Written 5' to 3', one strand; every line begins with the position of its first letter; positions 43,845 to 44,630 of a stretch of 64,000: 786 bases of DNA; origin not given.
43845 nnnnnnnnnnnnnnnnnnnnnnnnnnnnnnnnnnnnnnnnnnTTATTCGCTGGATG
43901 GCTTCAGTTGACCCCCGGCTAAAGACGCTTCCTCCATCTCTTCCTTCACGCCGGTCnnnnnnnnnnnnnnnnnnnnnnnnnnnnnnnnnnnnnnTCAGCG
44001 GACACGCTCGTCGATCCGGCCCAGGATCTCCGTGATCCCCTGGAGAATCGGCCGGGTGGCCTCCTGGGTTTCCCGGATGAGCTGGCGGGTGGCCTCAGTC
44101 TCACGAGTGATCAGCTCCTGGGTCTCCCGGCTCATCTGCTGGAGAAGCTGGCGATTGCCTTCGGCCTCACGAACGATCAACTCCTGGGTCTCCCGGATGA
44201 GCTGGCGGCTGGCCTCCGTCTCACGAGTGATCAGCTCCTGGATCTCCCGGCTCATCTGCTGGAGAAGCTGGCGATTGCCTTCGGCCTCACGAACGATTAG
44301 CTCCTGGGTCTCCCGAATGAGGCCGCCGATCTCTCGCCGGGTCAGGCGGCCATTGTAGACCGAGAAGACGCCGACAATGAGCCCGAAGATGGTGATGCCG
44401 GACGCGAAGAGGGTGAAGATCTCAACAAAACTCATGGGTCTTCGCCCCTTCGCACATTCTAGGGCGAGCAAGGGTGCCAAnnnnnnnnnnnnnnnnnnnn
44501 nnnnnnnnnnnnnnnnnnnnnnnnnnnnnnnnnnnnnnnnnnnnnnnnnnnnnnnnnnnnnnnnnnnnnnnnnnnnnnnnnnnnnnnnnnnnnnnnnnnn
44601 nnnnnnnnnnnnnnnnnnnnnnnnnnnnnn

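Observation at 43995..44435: Membrane-anchored coiled-coil protein built from a near-perfect 120-bp tandem repeat, wedged between MNT genes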

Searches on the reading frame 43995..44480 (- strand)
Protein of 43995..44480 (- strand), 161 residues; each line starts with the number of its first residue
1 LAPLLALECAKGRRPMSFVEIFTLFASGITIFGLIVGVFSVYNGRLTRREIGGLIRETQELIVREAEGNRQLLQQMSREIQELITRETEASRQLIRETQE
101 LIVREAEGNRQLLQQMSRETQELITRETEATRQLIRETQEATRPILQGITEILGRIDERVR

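Call 4: search_protein_families(library=pfam, proteins=[window:43995-44435:-], max_evalue=1)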
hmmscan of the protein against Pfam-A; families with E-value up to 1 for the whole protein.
window:43995-44435:- (146 aa): 9 families
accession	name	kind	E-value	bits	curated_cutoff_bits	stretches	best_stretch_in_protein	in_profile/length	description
PF06295.17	ZapG-like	-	0.0097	16.4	33.5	1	18-119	8-101/123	Z-ring associated protein G-like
PF21565.2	Tsi1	-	0.053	13.8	27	0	87-140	71-124/146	Immune protein Tsi1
PF18340.7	TraI_2B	-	0.08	13.3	26.7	0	37-61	39-63/79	DNA relaxase TraI 2B/2B-like domain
PF21896.2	Talin_IBS2B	-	0.091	13.1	27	0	74-107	73-106/118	Talin IBS2B domain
PF03938.19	OmpH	-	0.12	13.1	32.4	1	55-141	21-107/141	Outer membrane protein (OmpH-like)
PF13456.12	RVT_3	-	0.15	12.4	21.6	0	45-83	74-111/123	Reverse transcriptase-like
PF18211.6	Csm1_B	-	0.22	11.8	26.4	0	45-85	48-88/94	Csm1 subunit domain B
PF18333.6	ssDNA_DBD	-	0.29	11.8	25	0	55-90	45-80/106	Non-canonical single-stranded DNA-binding domain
PF19956.5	EAD2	-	0.39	11.4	23.8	0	48-78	10-40/81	Effector-associated domain 2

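Call 5: search_protein_families(library=ncbifam, proteins=[window:43995-44435:-], max_evalue=1)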
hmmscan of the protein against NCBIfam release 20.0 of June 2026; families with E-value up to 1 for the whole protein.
window:43995-44435:- (146 aa): 5 families
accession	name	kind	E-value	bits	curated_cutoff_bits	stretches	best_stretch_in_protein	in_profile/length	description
NF047444.1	Sig54regLepto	equivalog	0.00045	20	240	2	79-109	68-98/149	LEPBI_I1174 family sigma 54-regulated protein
NF001422.0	PRK00296.1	equivalog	0.064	13.2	58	0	49-78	30-59/87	cell division topological specificity factor MinE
NF002622.0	PRK02289.1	equivalog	0.096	13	103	0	59-79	18-38/60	4-oxalocrotonate tautomerase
NF033175.1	fuso_auto_Nterm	subfamily_domain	0.11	12.6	55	0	11-73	19-88/120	autotransporter-associated N-terminal domain-containing protein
NF043044.1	T4SS_Ceg14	equivalog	0.14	10.5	950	1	82-118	1-70/659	Dot/Icm T4SS effector Ceg14/sidL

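Call 7: find_homologous_proteins(query=window:43995-44435:-, max_evalue=0.01)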
Query window:43995-44435:- (146 aa): 47 proteins with E <= 0.01 among 68 candidates.
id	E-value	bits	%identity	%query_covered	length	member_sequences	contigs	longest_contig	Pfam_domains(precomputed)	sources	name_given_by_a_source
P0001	9.9e-40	154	55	100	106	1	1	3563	-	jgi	jgi:hypothetical protein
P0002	1.2e-35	140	55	100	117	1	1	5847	-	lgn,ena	-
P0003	1.4e-35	140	57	100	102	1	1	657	-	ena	-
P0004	3.1e-34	136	58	100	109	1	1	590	-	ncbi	-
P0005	1.4e-33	134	54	100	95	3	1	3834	-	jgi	-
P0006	4.4e-33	132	59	100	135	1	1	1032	-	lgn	-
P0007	2.9e-32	129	53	100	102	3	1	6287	-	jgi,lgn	jgi:hypothetical protein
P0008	3.6e-32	129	53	100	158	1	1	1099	-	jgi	-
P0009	5.3e-32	129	71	61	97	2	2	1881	-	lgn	-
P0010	2.1e-31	127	52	100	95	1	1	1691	-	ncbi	-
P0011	5.3e-31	125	63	100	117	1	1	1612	-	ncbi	-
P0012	1.0e-30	125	60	100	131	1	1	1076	-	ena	-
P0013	3.1e-30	123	56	100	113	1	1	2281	-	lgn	-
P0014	6.6e-30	122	53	100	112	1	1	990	-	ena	-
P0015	7.8e-29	118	57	100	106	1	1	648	-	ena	-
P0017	7.0e-28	115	45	100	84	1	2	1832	-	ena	-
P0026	9.6e-26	108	55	100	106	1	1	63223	-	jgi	jgi:ABC-type transporter Mla maintaining outer membrane lipid asymmetry permease subunit MlaE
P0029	5.8e-25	106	47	100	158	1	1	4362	-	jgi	jgi:predicted transcriptional regulator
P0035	1.9e-23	101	54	100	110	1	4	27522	-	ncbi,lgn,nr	ncbi:MAG: hypothetical protein HYY76_18705 [Acidobacteria bacterium]|nr:hypothetical protein [Acidob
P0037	7.4e-22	96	50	100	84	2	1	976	-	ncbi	-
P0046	7.0e-15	73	58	41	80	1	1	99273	-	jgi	jgi:hypothetical protein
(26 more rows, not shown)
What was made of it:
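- On The new family itself (TM-GxxxG-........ ... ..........): The window protein aligns over 100% of its length with E down to 1e-39 (call 7).
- One JGI record named a homologue 'gas vesicle protein' (call 7).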

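Call 10: find_encoding_contigs(protein=P0026, flank=6000, max_places=3)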
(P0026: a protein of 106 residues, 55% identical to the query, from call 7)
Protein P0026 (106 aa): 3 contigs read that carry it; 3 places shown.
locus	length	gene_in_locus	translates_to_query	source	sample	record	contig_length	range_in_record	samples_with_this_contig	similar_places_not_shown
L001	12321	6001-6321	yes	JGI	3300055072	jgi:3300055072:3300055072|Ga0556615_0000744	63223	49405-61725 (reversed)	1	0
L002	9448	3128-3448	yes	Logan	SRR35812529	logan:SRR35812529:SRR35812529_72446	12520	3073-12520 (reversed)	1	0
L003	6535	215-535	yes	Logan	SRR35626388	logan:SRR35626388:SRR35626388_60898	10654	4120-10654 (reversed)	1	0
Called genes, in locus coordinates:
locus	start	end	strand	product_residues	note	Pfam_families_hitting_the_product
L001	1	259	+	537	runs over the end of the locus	PF00496:SBP_bac_5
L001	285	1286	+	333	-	PF19300:BPD_transp_1_N, PF00528:BPD_transp_1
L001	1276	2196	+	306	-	PF12911:OppC_N (weak), PF00528:BPD_transp_1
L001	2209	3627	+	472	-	PF00171:Aldedh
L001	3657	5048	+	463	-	PF01425:Amidase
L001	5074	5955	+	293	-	PF02737:3HCDH_N, PF00725:3HCDH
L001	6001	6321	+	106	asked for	-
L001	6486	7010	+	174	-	-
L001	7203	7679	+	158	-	PF07963:N_methyl (faint)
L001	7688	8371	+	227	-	PF07963:N_methyl (weak)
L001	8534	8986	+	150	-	-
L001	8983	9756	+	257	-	PF07963:N_methyl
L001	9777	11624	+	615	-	PF14341:PilX_N (weak)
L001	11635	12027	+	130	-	PF07963:N_methyl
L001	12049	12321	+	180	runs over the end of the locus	-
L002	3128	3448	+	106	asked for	-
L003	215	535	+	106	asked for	-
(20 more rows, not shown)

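Call 11: find_encoding_contigs(protein=P0046, flank=6000, max_places=3)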
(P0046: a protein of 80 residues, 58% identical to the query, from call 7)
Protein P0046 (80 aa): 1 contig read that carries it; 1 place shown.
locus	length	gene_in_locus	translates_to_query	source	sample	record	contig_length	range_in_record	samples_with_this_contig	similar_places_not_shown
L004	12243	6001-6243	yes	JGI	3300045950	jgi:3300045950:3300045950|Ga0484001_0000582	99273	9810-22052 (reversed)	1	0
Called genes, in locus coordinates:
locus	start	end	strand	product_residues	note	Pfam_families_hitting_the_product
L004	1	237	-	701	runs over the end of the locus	PF00456:Transketolase_N, PF02779:Transket_pyr, PF02780:Transketolase_C, PF22613:Transketolase_C_1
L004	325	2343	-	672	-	PF12439:GDE_N, PF06202:GDE_C, PF22422:MGH1-like_GH (weak)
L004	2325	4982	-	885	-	PF22422:MGH1-like_GH, PF03200:Glyco_hydro_63 (weak)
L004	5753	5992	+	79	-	-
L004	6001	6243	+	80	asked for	-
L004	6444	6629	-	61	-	-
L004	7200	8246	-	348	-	-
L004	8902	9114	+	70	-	-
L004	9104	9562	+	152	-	-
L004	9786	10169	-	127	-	-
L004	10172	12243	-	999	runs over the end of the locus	-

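Call 12: find_encoding_contigs(protein=P0035, flank=6000, max_places=4)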
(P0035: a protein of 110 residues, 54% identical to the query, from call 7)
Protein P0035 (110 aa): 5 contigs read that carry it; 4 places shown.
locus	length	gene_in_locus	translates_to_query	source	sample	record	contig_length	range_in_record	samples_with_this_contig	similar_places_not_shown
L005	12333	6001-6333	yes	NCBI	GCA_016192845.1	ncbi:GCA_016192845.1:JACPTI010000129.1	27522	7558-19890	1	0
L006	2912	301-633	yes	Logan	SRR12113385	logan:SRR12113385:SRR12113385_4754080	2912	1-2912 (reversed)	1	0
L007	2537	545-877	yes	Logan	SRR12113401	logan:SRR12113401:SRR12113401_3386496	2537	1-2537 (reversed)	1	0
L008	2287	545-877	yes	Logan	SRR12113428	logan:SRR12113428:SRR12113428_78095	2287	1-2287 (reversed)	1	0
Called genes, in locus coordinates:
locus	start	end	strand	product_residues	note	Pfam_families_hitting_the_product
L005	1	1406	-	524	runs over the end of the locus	PF26549:Tricorn_N, PF26550:Tricorn_2nd, PF26549:Tricorn_N, PF07676:PD40, PF26549:Tricorn_N, PF26550:Tricorn_2nd, PF26549:Tricorn_N, PF26549:Tricorn_N, +7 more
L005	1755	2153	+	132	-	-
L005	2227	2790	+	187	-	-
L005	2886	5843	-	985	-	PF00069:Pkinase, PF03109:ABC1 (faint), PF07714:PK_Tyr_Ser-Thr, PF01636:APH (faint), PF26550:Tricorn_2nd (weak), PF26549:Tricorn_N, PF07676:PD40 (weak)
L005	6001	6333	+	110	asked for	-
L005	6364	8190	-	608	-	PF00930:DPPIV_N (faint), PF07676:PD40 (faint), PF10647:Gmad1 (faint), PF26550:Tricorn_2nd (faint), PF26549:Tricorn_N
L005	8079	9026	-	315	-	PF01636:APH (faint), PF00069:Pkinase, PF07714:PK_Tyr_Ser-Thr, PF03109:ABC1 (weak)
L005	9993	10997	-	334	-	PF26549:Tricorn_N, PF07676:PD40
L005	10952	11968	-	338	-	PF01636:APH (faint), PF00069:Pkinase, PF03109:ABC1 (faint), PF07714:PK_Tyr_Ser-Thr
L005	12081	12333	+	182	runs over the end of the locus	-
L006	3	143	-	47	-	?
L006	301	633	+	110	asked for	-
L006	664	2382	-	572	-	PF00930:DPPIV_N (faint), PF07676:PD40 (faint), PF10647:Gmad1 (faint), PF26550:Tricorn_2nd (faint), PF26549:Tricorn_N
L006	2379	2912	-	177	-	?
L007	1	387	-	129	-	?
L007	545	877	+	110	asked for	-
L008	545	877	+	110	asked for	-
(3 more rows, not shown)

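Call 17: find_related_loci(query=A1, collection=genome_contigs, flank=6000)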
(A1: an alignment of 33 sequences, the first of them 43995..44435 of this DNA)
Query A1 (146 aa) in genome_contigs; peptide patterns used: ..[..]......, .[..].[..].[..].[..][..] (x = any residue, [..] = any of these).
98 stretches matched a pattern; 3 encode a relative of the query (tblastn E <= 1e-3); 3 distinct loci.
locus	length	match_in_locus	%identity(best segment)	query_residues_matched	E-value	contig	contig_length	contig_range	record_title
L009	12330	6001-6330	54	1-146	2e-36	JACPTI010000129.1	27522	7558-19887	MAG: Acidobacteria bacterium isolate NC_groundwater_728_Ag_S-0.65um_67_11 S37_SO-6_scaffold_607859, whole genome shotgun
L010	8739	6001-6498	55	1-146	1e-35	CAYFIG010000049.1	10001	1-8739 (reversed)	MAG TPA_asm: uncultured bacterium isolate ERP013524_co1_26 genome assembly, contig: NODE_1455_length_10001_cov_4.932837,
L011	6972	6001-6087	66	1-29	1e-8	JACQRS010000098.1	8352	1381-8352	MAG: Candidatus Rokuibacteriota bacterium isolate NC_groundwater_1365_Ag_S-0.2um_67_47 S_p2_S4_coassembly_k141_1071732,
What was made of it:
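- Tried and rejected: GTDB representative genomes: only 3 hits, namely an Acidobacteria MAG, a Rokuibacteriota MAG (fragment) and an unclassified MAG (call 17).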

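Call 18: find_related_loci(query=A1, collection=metagenome_contigs, flank=5000)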
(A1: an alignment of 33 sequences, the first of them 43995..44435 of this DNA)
Query A1 (146 aa) in metagenome_contigs; peptide patterns used: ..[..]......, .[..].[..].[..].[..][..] (x = any residue, [..] = any of these).
141 stretches matched a pattern; 16 encode a relative of the query (tblastn E <= 1e-3); 16 distinct loci.
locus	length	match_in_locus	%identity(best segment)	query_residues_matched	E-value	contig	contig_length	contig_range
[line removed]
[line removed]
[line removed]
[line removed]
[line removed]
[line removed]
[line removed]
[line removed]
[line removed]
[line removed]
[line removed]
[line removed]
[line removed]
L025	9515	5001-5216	43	1-79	8e-15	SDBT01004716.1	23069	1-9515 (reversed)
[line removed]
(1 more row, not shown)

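Call 26: search_protein_families(library=padloc, proteins=[window:43995-44435:-, P0026, P0017, P0029], max_evalue=1)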
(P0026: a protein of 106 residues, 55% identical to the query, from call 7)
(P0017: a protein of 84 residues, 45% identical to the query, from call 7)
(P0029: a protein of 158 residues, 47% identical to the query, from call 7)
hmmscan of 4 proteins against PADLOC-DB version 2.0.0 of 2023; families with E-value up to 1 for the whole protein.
window:43995-44435:- (146 aa): 7 families
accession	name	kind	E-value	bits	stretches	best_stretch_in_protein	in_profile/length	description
PDLC00637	ZorA2|ZorA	-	0.0039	14.1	1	55-143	237-323/420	MotA/ExbB/TolQ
PDLC00640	ZorA2|ZorA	-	0.0067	13.1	1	39-143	404-501/590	MotA/ExbB/TolQ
PDLC01338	Cas2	-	0.013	14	0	25-50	27-52/76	"CAS-I,CAS-II,CAS-III,CAS-IV,CAS-V,CAS-VI; acquisition_2"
PDLC04407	PDC-M09A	-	0.014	12.9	1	18-123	175-279/282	-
PDLC04980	PDC-S26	-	0.042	11.2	1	55-106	217-268/389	-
PDLC03001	gop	-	0.22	9.8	0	29-76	45-88/126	-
PDLC04406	PDC-M09A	-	0.99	6.8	0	41-123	241-322/330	-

P0026 (106 aa): 1 family
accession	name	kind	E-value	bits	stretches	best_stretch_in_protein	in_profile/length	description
PDLC03976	PD-Lambda-1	-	0.013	12.3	1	34-102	270-338/491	-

P0017 (84 aa): 1 family
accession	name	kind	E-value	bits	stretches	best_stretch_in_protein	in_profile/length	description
PDLC01338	Cas2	-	0.011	14.3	1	25-69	27-71/76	"CAS-I,CAS-II,CAS-III,CAS-IV,CAS-V,CAS-VI; acquisition_2"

P0029 (158 aa): 0 families

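Call 27: search_protein_families(library=phrogs, proteins=[window:43995-44435:-, P0026, P0017, P0029], max_evalue=1)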
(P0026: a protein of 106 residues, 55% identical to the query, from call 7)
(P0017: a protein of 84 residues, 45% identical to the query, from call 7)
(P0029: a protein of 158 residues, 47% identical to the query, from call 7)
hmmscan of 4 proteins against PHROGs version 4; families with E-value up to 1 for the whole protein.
window:43995-44435:- (146 aa): 10 families
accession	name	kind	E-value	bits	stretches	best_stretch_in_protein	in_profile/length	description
phrog_9738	-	unknown function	0.044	14.9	0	83-111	77-106/137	-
phrog_5257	-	unknown function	0.074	15.3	1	45-90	17-63/76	-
phrog_21225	-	DNA, RNA and nucleotide metabolism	0.081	12.6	1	40-113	25-98/574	exonuclease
phrog_12423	-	unknown function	0.17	12.8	0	44-82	79-117/130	-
phrog_6474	-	integration and excision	0.18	12.7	0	74-108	12-45/59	recombination directionality factor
phrog_16071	-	unknown function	0.37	11.8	0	74-109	73-107/120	-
phrog_11991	-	unknown function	0.39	12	0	50-97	23-74/174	-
phrog_2588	-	unknown function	0.48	9.8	1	50-123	816-889/915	-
phrog_9288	-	unknown function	0.65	10.6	0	98-126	150-178/234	-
phrog_3517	-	head and packaging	0.92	9.7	0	49-125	57-138/371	head morphogenesis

P0026 (106 aa): 5 families
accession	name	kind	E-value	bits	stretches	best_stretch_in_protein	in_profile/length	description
phrog_38470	-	unknown function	0.0033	16.3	1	47-89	158-200/892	-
phrog_9288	-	unknown function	0.0039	17.9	1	35-92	127-184/234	-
phrog_1847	-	unknown function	0.041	13.7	1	34-103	263-332/474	-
phrog_983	-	unknown function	0.074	14.5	1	31-59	8-36/100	-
phrog_19154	-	unknown function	0.35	12.3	1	7-43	10-46/73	-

P0017 (84 aa): 2 families
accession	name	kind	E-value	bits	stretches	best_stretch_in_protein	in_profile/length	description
phrog_9090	-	moron, auxiliary metabolic gene and host takeover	0.033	15.1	1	3-63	3-65/130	membrane protein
phrog_9288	-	unknown function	0.26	11.9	1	40-69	154-183/234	-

P0029 (158 aa): 11 families
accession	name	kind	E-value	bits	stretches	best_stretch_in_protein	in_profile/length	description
phrog_8697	-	unknown function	0.00026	22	0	126-137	8-19/54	-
phrog_9097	-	unknown function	0.043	14.9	0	78-96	29-47/50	-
phrog_14101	-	transcription regulation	0.1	14.2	1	29-84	20-72/103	transcriptional regulator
phrog_16490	-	unknown function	0.13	12.8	1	65-137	164-238/286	-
phrog_35759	-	unknown function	0.25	12.1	1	27-36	8-17/27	-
phrog_26130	-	unknown function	0.28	12.2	0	63-95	64-96/167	-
phrog_30109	-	unknown function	0.36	11.9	0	31-48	1-18/61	-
phrog_23633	-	unknown function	0.51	11.4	0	118-145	30-57/66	-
phrog_284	-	DNA, RNA and nucleotide metabolism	0.53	10.1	1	60-145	29-112/398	exonuclease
phrog_29657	-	unknown function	0.72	11.1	0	31-54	28-51/59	-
phrog_14698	-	unknown function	0.75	10.9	1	9-108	44-142/264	-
